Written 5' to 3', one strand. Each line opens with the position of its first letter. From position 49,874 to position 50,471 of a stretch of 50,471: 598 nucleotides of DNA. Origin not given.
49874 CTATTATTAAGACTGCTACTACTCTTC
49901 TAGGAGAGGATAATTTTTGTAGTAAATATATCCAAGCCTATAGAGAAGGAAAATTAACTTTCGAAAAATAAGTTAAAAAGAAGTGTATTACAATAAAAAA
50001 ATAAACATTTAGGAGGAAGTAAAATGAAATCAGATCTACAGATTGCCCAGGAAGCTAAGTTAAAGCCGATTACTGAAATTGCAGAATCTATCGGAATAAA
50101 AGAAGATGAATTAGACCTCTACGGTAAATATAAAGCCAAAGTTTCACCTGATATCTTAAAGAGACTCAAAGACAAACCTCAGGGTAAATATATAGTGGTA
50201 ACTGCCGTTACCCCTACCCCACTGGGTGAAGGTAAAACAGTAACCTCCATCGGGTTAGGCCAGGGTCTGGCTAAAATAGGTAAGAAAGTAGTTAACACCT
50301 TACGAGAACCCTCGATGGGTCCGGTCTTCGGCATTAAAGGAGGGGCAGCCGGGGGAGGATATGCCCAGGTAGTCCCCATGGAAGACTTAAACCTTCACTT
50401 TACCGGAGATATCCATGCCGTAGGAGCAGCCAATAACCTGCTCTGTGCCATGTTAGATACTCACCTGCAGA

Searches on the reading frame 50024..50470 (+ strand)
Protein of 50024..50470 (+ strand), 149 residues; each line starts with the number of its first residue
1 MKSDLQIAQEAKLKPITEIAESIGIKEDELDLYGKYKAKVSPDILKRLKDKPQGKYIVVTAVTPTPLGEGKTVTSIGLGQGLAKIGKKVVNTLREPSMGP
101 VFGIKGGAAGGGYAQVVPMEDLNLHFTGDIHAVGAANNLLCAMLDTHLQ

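Call 78: search_protein_families(library=pfam, proteins=[window:50024-50470:+])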
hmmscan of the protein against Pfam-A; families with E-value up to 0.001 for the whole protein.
window:50024-50470:+ (149 aa): 1 family
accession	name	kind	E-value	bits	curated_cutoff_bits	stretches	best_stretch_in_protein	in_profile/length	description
PF01268.25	FTHFS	-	1e-73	248.9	27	1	2-149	1-149/556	Formate--tetrahydrofolate ligase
